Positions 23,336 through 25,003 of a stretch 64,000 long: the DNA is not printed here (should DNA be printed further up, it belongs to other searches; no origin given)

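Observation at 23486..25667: B12-binding radical SAM enzyme co-transcribed with an SDR inside the regulon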

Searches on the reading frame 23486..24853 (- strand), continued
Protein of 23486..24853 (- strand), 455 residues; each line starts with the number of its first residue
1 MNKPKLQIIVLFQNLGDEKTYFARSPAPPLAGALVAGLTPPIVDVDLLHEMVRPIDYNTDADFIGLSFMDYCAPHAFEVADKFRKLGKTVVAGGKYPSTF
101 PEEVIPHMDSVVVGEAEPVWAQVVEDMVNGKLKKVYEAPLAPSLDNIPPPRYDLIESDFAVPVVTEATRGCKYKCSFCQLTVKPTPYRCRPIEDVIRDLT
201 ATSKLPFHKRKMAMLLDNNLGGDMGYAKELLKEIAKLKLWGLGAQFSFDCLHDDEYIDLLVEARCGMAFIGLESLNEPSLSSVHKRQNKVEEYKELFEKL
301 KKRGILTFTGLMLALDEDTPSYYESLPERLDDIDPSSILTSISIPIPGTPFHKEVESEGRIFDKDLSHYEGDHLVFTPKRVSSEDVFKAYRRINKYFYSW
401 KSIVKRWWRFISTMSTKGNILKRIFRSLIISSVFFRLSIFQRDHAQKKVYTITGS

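Call 39: fold_search(model_id=the predicted structure, library=pdb)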
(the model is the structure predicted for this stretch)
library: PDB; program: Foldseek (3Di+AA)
matches with E <= 10: 1311; with E <= 0.001: 19
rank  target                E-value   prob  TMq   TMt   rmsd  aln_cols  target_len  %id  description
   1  9ccb                  5.9e-12  1.00  0.41  0.44  11.7       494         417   17  X-ray crystal structure of methyl-coenzyme M reductase glutamine methylase (MgmA) from Methanothermobacter marburgensis  (released 2025-01-01)
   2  6fd2_B                3.9e-11  1.00  0.48  0.48  13.3       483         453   17  Radical SAM 1,2-diol dehydratase AprD4 in complex with its substrate paromamine (released 2018-01-17)
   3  9n1c                  9.1e-11  1.00  0.45  0.35  12.5       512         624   16  Crystal structure of CysS from Corallococcus sp. CA054B with 5'-deoxyadenosine, methionine, and pantetheinylated 3-ethox (released 2026-01-28)
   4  6fd2_A                1.6e-10  1.00  0.49  0.49  13.3       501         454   16  Radical SAM 1,2-diol dehydratase AprD4 in complex with its substrate paromamine (released 2018-01-17)
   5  9n1d                  2.3e-10  1.00  0.46  0.35  13.1       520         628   18  Crystal structure of CysS from Corallococcus sp. CA054B with 5'-deoxyadenosine and methionine bound (released 2026-01-28)
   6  9n1b                  3.3e-10  1.00  0.45  0.35  12.6       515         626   17  Crystal structure of CysS from Corallococcus sp. CA054B with 5'-deoxyadenosine, methionine, and pantetheinylated 3-metho (released 2026-01-28)
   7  6wte_A                8.3e-09  1.00  0.42  0.36  11.0       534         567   16  Structure of radical S-adenosylmethionine methyltransferase, TsrM, from Kitasatospora setae with cobalamin and [4Fe-4S (released 2020-12-23)
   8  6wte_B                1.5e-08  1.00  0.41  0.36  14.4       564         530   16  Structure of radical S-adenosylmethionine methyltransferase, TsrM, from Kitasatospora setae with cobalamin and [4Fe-4S (released 2020-12-23)
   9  7mjz                  2.4e-08  1.00  0.44  0.45  10.1       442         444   15  The structure of MiaB with pentasulfide bridge (released 2021-09-15)
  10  4jc0_A                2.1e-07  1.00  0.41  0.43  10.8       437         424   16  Crystal structure of Thermotoga maritima holo RimO in complex with pentasulfide, Northeast Structural Genomics Consort (released 2013-04-10)
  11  7mjy_A                2.2e-07  1.00  0.41  0.41  10.8       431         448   14  MiaB in the complex with s-adenosyl-L-homocysteine and RNA (released 2021-09-15)
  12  7mjx_A                3.6e-07  1.00  0.40  0.41  10.7       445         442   16  MiaB in the complex with 5'-deoxyadenosine, methionine and RNA (released 2021-09-15)
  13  4jc0_B                3.8e-07  1.00  0.42  0.44   9.8       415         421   16  Crystal structure of Thermotoga maritima holo RimO in complex with pentasulfide, Northeast Structural Genomics Consort (released 2013-04-10)
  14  7mjw_A                1.2e-06  1.00  0.41  0.42  10.7       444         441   15  Methylated MiaB in the complex with 5'-deoxyadenosine, methionine and RNA (released 2021-09-15)
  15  9a6d_A                1.3e-06  1.00  0.41  0.42   9.7       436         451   13  Integrative model of MTAB-YVFG by crosslinking MS and deep learning (released 2024-09-18)
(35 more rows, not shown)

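Call 50: search_solved_structures(query=A2, max_evalue=1, show_alignments=2)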
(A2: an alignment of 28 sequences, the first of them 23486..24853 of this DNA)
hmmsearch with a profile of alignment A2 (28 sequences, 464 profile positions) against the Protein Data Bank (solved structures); distinct sequences matched with E-value up to 1: 8.
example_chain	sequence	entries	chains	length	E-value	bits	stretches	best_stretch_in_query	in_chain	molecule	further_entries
9ccb_A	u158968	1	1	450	2e-05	26.7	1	162-356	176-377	Radical SAM core domain-containing protein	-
6wte_A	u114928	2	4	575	2.3e-05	26.5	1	169-351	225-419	B12-binding domain-containing protein | Tryptophan-C2-methyltransferase containing B12-binding domain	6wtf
9n1b_A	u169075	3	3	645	3.2e-05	26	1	143-387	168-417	Radical SAM protein | Radical SAM enzyme CysS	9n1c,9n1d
7kdx_A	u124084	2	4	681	0.0041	19.1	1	165-324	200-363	Methyltransferase TokK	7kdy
4pjq_A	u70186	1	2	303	0.005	18.8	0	280-315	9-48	Pentatricopeptide repeat protein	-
4wn4_A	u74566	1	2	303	0.01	17.8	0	280-315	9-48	Pentatricopeptide repeat protein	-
4pjr_A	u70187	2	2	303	0.036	16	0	280-315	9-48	Pentatricopeptide repeat protein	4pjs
4wsl_A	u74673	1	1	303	0.18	13.7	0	286-306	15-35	Pentatricopeptide repeat protein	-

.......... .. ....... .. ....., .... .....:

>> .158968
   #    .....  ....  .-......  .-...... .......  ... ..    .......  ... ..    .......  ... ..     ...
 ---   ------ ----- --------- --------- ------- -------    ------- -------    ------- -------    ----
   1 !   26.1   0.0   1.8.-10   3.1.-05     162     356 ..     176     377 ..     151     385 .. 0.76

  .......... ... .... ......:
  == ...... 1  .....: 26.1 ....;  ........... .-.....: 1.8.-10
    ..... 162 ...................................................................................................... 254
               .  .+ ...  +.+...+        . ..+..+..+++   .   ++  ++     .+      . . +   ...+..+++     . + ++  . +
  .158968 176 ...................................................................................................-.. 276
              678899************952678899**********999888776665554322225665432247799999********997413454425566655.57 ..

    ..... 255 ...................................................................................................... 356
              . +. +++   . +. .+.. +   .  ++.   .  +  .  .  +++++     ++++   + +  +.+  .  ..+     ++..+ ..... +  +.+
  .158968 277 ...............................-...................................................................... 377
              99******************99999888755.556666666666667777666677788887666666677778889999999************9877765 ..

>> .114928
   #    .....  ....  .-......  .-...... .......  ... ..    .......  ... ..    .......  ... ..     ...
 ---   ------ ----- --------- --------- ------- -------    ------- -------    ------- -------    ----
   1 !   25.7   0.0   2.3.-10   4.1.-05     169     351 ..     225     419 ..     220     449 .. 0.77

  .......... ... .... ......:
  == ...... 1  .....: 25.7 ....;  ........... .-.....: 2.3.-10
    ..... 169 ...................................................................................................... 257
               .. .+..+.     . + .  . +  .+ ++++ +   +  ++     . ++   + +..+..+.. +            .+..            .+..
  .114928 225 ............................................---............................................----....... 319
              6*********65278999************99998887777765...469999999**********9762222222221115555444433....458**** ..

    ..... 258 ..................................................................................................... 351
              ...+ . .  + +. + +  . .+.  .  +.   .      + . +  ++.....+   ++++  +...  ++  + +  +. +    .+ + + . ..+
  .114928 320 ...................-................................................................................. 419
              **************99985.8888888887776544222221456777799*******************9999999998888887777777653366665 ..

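Call 57: find_encoding_contigs(protein=window:23486-24853:-, flank=3000, max_places=3)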
Protein window:23486-24853:- (455 aa): 7 contigs read that carry it; 2 places shown.
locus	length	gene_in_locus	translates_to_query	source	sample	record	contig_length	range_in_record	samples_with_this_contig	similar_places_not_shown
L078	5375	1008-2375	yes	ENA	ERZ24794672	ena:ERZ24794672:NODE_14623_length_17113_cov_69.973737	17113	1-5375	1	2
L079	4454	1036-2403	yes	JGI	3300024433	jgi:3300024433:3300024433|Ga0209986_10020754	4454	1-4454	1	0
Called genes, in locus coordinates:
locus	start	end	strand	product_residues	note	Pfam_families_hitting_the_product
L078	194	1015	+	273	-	PF00106:adh_short, PF01370:Epimerase (faint), PF08659:KR, PF13561:adh_short_C2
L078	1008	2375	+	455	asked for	PF02310:B12-binding (faint), PF04055:Radical_SAM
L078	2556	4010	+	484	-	-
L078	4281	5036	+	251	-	-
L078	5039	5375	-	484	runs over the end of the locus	PF01546:Peptidase_M20, PF07687:M20_dimer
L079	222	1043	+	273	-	PF00106:adh_short, PF01370:Epimerase (weak), PF08659:KR, PF13561:adh_short_C2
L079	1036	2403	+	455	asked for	PF02310:B12-binding (faint), PF04055:Radical_SAM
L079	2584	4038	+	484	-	-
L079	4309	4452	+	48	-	?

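Call 60: search_protein_representatives(protein=window:23486-24853:-)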
Query: 455 residues. Proteins with E-value up to 0.001 (for the whole library): 15667; up to 1e-10: 4805; up to 1e-30: 1174. The best 150 are listed.
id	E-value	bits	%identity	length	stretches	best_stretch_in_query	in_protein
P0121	2.7e-190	649.4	60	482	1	2-450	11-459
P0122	1.2e-152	525.3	71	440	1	51-368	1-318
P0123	2.4e-149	514.4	59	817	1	69-452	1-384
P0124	1.8e-118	412.6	76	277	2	1-158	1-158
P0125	2.1e-107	376.1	64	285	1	196-449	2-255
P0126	2.8e-100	352.7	65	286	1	2-239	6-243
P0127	1.1e-91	324.4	56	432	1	196-452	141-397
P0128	3.2e-89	316.2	79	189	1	272-451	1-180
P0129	2.8e-88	313.1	65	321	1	111-325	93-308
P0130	5.4e-83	295.7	57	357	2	119-329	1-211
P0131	7.2e-80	285.4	38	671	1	27-406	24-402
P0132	1.3e-75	271.4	39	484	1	27-412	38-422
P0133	1.8e-72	261.0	36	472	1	18-410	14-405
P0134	3.6e-72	260.0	38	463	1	31-416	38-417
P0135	8.1e-72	258.9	38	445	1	27-408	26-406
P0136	1.6e-71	257.9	36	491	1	5-414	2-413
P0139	4.0e-70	253.3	36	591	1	35-406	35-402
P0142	1.0e-67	245.3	34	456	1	20-438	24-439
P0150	1.5e-66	241.5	34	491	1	27-438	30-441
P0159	1.0e-64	235.5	38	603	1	32-406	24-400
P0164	4.5e-64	233.3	37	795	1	34-407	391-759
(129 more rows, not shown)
